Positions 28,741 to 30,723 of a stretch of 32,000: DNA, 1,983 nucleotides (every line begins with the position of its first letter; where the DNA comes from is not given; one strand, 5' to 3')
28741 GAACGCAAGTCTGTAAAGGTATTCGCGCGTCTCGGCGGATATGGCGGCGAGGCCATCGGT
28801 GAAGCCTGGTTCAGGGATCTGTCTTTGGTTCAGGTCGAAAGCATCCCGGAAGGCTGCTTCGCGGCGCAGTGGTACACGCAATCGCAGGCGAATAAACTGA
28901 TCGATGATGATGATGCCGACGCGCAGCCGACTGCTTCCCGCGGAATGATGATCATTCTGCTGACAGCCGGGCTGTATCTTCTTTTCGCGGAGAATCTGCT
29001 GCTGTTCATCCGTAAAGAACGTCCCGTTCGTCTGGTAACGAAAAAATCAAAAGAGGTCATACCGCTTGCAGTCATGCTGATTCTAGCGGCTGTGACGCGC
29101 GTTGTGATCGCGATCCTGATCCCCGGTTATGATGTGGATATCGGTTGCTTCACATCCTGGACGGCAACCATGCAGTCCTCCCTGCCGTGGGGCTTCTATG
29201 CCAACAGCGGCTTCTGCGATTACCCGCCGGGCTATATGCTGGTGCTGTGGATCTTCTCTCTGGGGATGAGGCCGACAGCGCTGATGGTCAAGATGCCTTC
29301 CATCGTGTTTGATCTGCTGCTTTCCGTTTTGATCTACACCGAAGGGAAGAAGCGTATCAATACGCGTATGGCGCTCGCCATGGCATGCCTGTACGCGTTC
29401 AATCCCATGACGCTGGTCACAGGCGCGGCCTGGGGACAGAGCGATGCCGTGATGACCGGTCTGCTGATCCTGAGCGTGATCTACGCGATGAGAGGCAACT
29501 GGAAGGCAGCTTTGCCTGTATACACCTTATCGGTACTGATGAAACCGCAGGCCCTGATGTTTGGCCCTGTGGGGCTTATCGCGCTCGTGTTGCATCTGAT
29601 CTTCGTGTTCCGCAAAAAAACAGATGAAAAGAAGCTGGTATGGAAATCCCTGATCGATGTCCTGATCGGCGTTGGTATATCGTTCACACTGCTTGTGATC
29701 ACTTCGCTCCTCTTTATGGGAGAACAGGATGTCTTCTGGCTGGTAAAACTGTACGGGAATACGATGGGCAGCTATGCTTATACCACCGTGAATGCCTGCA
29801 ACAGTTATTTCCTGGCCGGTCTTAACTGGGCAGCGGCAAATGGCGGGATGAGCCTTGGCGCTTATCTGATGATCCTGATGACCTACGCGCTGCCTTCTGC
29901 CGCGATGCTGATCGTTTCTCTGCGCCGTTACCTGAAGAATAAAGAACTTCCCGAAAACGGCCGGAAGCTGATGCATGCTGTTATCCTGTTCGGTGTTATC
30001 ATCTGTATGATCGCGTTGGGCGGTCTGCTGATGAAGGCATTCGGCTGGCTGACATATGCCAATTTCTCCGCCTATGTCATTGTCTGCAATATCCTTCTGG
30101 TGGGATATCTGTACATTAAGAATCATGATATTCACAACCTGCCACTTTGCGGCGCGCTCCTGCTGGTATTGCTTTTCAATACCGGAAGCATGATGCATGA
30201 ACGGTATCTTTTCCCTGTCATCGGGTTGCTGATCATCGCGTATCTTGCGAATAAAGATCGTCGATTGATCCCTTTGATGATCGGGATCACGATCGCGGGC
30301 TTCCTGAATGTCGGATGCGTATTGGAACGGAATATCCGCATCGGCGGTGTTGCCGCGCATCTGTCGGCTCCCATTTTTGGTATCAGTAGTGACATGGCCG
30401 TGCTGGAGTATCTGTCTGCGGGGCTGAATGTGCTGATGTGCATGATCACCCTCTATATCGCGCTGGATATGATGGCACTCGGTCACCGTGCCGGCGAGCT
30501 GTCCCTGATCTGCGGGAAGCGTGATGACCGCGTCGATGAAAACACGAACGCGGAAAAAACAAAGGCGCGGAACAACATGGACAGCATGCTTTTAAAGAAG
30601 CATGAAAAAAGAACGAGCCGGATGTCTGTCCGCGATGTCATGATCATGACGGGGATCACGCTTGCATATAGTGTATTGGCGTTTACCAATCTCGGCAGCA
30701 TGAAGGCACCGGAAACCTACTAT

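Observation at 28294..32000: Hidden ORF of at least 1,235 codons: two GT-C glycosyltransferase modules plus two carbohydrate-binding-type modules in one lipoprotein-like polypeptide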

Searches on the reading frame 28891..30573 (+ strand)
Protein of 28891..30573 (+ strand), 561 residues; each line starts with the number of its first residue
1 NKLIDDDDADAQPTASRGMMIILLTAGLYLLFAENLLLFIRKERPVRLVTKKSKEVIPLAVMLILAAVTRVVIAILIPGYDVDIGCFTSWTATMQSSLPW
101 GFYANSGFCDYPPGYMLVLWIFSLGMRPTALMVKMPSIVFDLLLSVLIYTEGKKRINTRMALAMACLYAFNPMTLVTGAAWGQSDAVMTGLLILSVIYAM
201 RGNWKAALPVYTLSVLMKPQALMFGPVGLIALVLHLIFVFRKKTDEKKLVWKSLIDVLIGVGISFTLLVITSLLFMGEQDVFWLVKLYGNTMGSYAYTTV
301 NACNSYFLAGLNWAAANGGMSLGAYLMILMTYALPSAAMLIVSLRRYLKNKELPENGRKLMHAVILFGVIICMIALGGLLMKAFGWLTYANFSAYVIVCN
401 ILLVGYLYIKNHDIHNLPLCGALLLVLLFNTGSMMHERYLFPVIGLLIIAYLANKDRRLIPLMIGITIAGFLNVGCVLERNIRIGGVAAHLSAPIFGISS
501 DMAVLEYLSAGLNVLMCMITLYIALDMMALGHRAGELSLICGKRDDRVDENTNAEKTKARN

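Call 7: search_protein_families(library=pfam, proteins=[window:28891-30573:+], max_evalue=10)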
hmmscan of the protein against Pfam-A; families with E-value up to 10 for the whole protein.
seq(561 aa): 3 families
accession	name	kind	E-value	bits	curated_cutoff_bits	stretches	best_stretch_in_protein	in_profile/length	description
PF13231.12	PMT_2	-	0.00038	21.1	26.1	1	111-235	2-132/160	Dolichyl-phosphate-mannose-protein mannosyltransferase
PF09594.16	GT87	-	0.0023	18.2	25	1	111-367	3-231/237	Glycosyltransferase family 87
PF03303.18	WTF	-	0.032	14.5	25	1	362-408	96-142/224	WTF protein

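Call 15: search_solved_structures(query=A1, max_evalue=10, show_alignments=3)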
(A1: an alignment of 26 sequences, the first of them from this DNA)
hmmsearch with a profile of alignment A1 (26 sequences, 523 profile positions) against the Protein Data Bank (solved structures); distinct sequences matched with E-value up to 10: 2.
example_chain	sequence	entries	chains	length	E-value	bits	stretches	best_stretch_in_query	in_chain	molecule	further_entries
23gf_B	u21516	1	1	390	3.2e-07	32.5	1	129-280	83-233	GPI mannosyltransferase 1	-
23gx_B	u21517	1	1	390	3.7e-07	32.3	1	129-317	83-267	GPI mannosyltransferase 1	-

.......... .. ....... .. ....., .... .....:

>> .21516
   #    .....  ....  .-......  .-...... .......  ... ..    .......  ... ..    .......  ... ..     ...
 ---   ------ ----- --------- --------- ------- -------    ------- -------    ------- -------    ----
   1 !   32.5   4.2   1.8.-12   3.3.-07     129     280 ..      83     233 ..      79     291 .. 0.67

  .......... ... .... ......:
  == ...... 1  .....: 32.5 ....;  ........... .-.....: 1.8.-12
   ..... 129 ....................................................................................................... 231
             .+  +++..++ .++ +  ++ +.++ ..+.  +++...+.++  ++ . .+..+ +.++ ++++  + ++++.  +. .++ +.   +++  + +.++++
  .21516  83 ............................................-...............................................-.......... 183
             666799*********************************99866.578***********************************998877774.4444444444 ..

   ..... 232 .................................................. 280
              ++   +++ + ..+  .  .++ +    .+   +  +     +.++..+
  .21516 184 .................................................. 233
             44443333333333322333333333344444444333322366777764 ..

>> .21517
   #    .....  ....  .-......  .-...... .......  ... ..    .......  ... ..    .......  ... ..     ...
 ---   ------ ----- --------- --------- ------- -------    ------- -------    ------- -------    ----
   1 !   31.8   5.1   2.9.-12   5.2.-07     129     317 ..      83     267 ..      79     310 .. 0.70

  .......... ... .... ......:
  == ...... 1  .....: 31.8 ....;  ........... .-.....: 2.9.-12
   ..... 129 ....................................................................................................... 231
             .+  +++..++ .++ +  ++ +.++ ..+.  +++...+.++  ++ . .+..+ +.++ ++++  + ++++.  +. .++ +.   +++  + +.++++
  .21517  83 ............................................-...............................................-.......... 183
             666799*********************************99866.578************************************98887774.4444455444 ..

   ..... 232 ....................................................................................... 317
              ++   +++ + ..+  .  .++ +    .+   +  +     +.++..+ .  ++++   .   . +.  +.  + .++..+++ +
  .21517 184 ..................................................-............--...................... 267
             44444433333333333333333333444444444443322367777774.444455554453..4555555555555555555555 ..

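Call 16: search_protein_families(library=pfam, alignment_id=A1, max_evalue=0.01)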
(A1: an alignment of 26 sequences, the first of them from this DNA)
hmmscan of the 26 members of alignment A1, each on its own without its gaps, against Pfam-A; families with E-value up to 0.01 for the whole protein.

A. member 1, seq(541 aa): 2 families
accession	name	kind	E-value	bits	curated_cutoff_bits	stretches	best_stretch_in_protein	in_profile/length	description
PF13231.12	PMT_2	-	0.00035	21.3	26.1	1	106-230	2-132/160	Dolichyl-phosphate-mannose-protein mannosyltransferase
PF09594.16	GT87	-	0.0024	18.1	25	1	106-362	3-231/237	Glycosyltransferase family 87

B. families by the number of members that match (of 26 scanned): 9 families
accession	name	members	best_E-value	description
PF13231.12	PMT_2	15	1.3e-08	Dolichyl-phosphate-mannose-protein mannosyltransferase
PF06728.19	PIG-U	7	9.6e-10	GPI transamidase subunit PIG-U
PF03155.21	Alg6_Alg8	2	5.9e-07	ALG6, ALG8 glycosyltransferase family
PF05208.19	ALG3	2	0.00066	ALG3 protein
PF11137.13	DUF2909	1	0.0023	Protein of unknown function (DUF2909)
PF09594.16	GT87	1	0.0024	Glycosyltransferase family 87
PF06084.16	Cytomega_TRL10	1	0.0035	Cytomegalovirus TRL10 protein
PF14256.11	YwiC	1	0.0072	YwiC-like protein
PF13176.12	TPR_7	1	0.0097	Tetratricopeptide repeat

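Call 28: find_related_loci(query=A1, collection=genome_contigs, flank=6000)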
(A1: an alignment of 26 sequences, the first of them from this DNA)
Query A1 (541 aa) in genome_contigs; peptide patterns used: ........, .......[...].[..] (x = any residue, [..] = any of these).
374 stretches matched a pattern; 368 encode a relative of the query (tblastn E <= 1e-3); the best 80 are kept; 80 distinct loci.
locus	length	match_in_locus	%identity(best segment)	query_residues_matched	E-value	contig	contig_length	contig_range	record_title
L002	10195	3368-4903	44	3-524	2e-123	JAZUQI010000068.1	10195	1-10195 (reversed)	MAG: Clostridia bacterium isolate T1900044859_TS20190325.MAGScoT_cleanbin_000049 SGB_3086_k141_2560282, whole genome sho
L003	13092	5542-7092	44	1-519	2e-122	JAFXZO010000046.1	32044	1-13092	MAG: Clostridia bacterium isolate RGIG6889 Sheep_Rumen-5__c551944, whole genome shotgun sequence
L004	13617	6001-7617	44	5-540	1e-120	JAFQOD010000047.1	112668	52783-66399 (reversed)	MAG: Clostridia bacterium isolate RGIG1997 Goat_Colon-1__c493058, whole genome shotgun sequence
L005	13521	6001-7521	41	30-539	6e-120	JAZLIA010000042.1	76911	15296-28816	MAG: Clostridia bacterium isolate T1900044979_TA20190041.MAGScoT_cleanbin_000052 SGB_4077_k141_348739, whole genome shot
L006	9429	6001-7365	47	68-519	1e-119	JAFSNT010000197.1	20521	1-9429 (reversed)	MAG: Clostridia bacterium isolate RGIG3310 Goat_Reticulum-5__c497644, whole genome shotgun sequence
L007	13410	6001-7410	45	49-519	8e-119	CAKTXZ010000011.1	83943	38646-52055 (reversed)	MAG: uncultured Clostridia bacterium isolate REFINED_METABAT215_TOP10_CONTIGS_1500_ASSEMBLY_K77_MERGED__Hadza_MoBio_hadz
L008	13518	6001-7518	44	13-516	6e-119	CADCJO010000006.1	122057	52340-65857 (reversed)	MAG: uncultured Clostridiales bacterium isolate RUG14706 genome assembly, contig: RUG14706_asm_6, whole genome shotgun s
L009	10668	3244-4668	45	33-508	1e-118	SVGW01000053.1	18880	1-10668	MAG: Clostridiales bacterium isolate SIG368 NODE_53558_length_18880_cov_1.893990, whole genome shotgun sequence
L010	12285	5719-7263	43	2-516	8e-118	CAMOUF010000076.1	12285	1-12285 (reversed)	MAG: uncultured Clostridia bacterium isolate SRR873609_bin.24_metaWRAP_v1.3_MAG genome assembly, contig: ERZ1756109_1151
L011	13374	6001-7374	49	65-519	2e-117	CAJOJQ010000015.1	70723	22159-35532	uncultured Christensenellaceae bacterium isolate Red_deer_4_mag_93 genome assembly, contig: scaffold_518, whole genome s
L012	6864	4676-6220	44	7-526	3e-117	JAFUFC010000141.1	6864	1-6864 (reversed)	MAG: Clostridia bacterium isolate RGIG4437 Roe_deer_Omasum-3__c140571, whole genome shotgun sequence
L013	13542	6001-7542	44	5-516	1e-116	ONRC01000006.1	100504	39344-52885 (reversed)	uncultured Clostridiales bacterium isolate RUG563 genome assembly, contig: scaffold_506, whole genome shotgun sequence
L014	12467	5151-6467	45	73-521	2e-114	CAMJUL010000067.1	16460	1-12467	MAG: uncultured Clostridia bacterium isolate SRR12081294_bin.45_metaWRAP_v1.3_MAG genome assembly, contig: ERZ12289768.4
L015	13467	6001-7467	45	50-538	1e-113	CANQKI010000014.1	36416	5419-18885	MAG: uncultured Clostridia bacterium isolate Lapin-026__bin27 genome assembly, contig: Lapin-026__NODE_1201_length_36416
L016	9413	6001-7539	43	1-518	1e-113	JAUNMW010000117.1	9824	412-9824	MAG: Clostridia bacterium isolate S32M_St_metabat_16 NODE_4288_length_9824_cov_7.811035, whole genome shotgun sequence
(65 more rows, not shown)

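Call 57: search_protein_representatives(alignment_id=A1)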
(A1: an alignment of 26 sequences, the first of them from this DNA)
Query: 26 sequences, 523 profile positions. Proteins with E-value up to 0.001 (for the whole library): 7624; up to 1e-10: 3942; up to 1e-30: 1198. The best 150 are listed.
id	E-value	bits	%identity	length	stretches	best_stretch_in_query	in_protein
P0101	8.6e-205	697.7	-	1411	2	3-520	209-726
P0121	3.4e-202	689.1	-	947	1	3-516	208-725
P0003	1.4e-191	654.1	-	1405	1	3-520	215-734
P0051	3.2e-180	616.6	-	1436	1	6-520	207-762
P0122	1.1e-179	614.9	-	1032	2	3-518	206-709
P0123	7.5e-174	595.6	-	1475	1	4-517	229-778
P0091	2.8e-172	590.4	-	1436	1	10-520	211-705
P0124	9.6e-170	582.0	-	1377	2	3-513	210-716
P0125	1.9e-166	571.1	-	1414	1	9-520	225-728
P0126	1.3e-163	561.8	-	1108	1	9-517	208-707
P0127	3.8e-156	537.1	-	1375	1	14-519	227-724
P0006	1.1e-153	529.0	-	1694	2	8-267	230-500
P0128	1.5e-149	515.4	-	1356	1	5-518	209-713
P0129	6.8e-146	503.3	-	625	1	7-436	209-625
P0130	4.9e-145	500.5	-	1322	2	3-520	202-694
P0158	1.5e-99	350.4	-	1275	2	17-311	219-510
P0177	2.3e-90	320.1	-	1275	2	9-306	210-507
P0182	3.8e-87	309.5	-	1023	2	13-306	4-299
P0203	9.6e-83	294.9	-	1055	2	12-309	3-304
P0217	4.4e-80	286.1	-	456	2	8-309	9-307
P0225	1.6e-79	284.3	-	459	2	8-306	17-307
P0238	1.4e-77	277.9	-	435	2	15-307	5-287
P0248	6.6e-76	272.4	-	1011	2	13-310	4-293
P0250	1.1e-75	271.6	-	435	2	12-328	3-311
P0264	9.0e-74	265.3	-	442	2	12-306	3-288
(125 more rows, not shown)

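Call 60: list_cluster_members(proteins=[P0217, P0225, P0238, P0250, P0264, P0182, P0203, P0248, P0158, P0177])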
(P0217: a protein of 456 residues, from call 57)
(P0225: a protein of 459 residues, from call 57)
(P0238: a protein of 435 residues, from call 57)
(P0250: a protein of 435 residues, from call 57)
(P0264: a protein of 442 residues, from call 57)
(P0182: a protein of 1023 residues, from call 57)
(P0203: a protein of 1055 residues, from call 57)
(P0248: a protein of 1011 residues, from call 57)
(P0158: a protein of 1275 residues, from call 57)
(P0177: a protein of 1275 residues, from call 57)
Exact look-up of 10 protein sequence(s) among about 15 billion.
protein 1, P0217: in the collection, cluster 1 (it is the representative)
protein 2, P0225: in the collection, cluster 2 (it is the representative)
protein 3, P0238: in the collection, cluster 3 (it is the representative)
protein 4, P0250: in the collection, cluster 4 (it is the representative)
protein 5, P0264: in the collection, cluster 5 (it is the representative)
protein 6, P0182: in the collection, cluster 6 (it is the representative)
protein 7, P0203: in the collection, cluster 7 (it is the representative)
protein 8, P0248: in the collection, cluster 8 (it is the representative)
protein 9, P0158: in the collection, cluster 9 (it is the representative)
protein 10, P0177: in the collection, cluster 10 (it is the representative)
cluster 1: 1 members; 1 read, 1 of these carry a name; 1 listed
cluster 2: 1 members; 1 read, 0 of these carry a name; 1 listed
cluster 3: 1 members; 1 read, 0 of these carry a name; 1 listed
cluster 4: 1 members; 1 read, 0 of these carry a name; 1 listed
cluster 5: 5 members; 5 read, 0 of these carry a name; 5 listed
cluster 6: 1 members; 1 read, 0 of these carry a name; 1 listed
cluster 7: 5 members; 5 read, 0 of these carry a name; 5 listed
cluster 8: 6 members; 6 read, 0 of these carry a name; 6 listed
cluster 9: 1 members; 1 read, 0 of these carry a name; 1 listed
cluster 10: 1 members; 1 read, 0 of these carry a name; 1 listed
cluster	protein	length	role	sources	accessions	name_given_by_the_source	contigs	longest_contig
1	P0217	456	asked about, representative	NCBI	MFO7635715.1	MAG: hypothetical protein R6W96_00210 [Clostridia bacterium]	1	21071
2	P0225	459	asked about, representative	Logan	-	-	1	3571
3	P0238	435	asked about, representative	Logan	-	-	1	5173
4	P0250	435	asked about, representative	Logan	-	-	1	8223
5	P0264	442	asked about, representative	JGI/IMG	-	-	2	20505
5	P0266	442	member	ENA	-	-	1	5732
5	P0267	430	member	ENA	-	-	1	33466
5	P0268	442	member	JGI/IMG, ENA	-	-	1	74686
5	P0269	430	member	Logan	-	-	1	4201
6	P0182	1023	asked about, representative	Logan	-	-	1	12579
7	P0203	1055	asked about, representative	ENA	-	-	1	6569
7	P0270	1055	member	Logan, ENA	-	-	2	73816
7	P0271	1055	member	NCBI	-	-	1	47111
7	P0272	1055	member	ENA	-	-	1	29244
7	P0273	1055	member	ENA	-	-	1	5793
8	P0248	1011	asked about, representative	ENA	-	-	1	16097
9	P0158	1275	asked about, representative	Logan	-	-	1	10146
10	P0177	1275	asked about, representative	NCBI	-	-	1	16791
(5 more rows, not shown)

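Call 61: find_encoding_contigs(protein=P0264, flank=8000, max_places=3)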
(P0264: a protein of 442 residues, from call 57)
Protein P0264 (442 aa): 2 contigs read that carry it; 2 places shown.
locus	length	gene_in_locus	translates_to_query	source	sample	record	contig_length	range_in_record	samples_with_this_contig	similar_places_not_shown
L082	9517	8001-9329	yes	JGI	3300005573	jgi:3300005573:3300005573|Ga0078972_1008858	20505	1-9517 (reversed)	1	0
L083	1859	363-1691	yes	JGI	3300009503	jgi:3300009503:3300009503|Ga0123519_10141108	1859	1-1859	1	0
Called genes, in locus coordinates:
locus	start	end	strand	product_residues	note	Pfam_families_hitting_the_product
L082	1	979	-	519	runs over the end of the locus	PF03485:Arg_tRNA_synt_N, PF00133:tRNA-synt_1 (faint), PF00750:tRNA-synt_1d, PF09334:tRNA-synt_1g (faint), PF00750:tRNA-synt_1d, PF05746:DALR_1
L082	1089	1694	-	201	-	PF00677:Lum_binding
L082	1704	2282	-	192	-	PF04017:DUF366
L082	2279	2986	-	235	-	PF06508:QueC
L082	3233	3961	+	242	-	PF01904:DUF72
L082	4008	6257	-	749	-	PF00759:Glyco_hydro_9, PF07691:PA14, PF18666:CBM64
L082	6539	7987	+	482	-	PF07610:DUF1573, PF22544:HYDIN_VesB_CFA65-like_Ig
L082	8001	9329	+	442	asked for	-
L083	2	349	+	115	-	?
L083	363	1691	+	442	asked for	-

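Call 62: find_encoding_contigs(protein=P0217, flank=8000, max_places=2)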
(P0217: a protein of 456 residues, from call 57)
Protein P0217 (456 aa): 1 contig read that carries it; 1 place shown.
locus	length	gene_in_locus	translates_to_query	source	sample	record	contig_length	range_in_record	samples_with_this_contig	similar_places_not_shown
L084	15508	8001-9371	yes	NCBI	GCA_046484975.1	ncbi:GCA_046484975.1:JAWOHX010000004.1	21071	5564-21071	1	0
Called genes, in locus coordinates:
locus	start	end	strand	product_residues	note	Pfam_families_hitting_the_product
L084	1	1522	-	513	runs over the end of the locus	PF00072:Response_reg, PF11849:DUF3369, PF13487:HD_5, PF01966:HD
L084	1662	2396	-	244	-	PF13566:DUF4130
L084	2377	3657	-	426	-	PF12836:HHH_3 (weak)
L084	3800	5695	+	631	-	PF00133:tRNA-synt_1, PF01406:tRNA-synt_1e, PF09334:tRNA-synt_1g, PF00133:tRNA-synt_1, PF09334:tRNA-synt_1g, PF00133:tRNA-synt_1, PF08264:Anticodon_1 (weak), PF01588:tRNA_bind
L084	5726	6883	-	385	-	PF01408:GFO_IDH_MocA, PF02894:GFO_IDH_MocA_C, PF22725:GFO_IDH_MocA_C3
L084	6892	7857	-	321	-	PF01261:AP_endonuc_2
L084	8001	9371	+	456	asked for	-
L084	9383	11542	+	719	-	PF02901:PFL-like, PF01228:Gly_radical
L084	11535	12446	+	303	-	PF13353:Fer4_12 (faint), PF04055:Radical_SAM, PF00037:Fer4 (weak), PF12837:Fer4_6 (faint), PF12838:Fer4_7, PF13187:Fer4_9 (weak), PF13237:Fer4_10 (faint)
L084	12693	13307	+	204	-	PF12822:ECF_trnsprt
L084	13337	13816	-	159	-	PF13673:Acetyltransf_10, PF00583:Acetyltransf_1, PF13508:Acetyltransf_7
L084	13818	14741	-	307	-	PF02729:OTCace_N, PF00185:OTCace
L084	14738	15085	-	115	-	PF02142:MGS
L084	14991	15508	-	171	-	?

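Call 64: find_homologous_proteins(query=P0203)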
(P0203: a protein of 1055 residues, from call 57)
Query P0203 (1055 aa): 1693 proteins with E <= 0.001 among 8000 candidates; the best 120 are listed.
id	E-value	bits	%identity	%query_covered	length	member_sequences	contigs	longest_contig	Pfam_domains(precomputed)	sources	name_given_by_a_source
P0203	0.0e+0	2385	100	100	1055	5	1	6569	PF02366.25,PF16192.11,PF13231.13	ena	-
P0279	0.0e+0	1558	65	100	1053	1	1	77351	PF02366.25,PF16192.11,PF13231.13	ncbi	-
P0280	0.0e+0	1544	64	100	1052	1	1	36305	PF02366.25,PF16192.11,PF13231.13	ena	-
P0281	0.0e+0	1507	61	100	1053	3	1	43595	PF02366.25,PF16192.11,PF13231.13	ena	-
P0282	0.0e+0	1492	61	100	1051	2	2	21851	PF02366.25,PF16192.11,PF13231.13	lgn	-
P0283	0.0e+0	1490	61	98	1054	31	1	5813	PF02366.25,PF16192.11,PF13231.13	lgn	-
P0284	0.0e+0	1489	62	100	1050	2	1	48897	PF02366.25,PF16192.11,PF13231.13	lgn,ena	-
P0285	0.0e+0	1480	61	100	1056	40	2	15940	PF02366.25,PF16192.11,PF13231.13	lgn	-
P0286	0.0e+0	1459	60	100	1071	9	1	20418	PF02366.25,PF16192.11,PF13231.13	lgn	-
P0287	0.0e+0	1437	59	100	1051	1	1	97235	PF09594.17,PF02366.25,PF26314.1,PF16192.11,PF13231.13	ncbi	-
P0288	0.0e+0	1369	57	100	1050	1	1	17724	PF02366.25,PF16192.11,PF13231.13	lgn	-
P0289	0.0e+0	1358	56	100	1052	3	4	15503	PF02366.25,PF16192.11,PF13231.13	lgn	-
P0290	0.0e+0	1336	55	100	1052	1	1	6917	PF02366.25,PF26314.1,PF16192.11,PF13231.13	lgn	-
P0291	0.0e+0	1299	55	100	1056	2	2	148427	PF02366.25,PF03155.22,PF16192.11,PF13231.13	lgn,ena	-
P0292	0.0e+0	1164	49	100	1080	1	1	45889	PF09594.17,PF02366.25,PF16192.11,PF13231.13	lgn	-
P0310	1.6e-255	869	43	98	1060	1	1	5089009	PF00754.32,PF02366.25,PF16192.11,PF13231.13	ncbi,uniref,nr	ncbi:phospholipid carrier-dependent glycosyltransferase [Anaeromicropila herbilytica]|uniref:Polypre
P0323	3.9e-252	858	40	100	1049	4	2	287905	PF09594.17,PF02366.25,PF16192.11,PF13231.13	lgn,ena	-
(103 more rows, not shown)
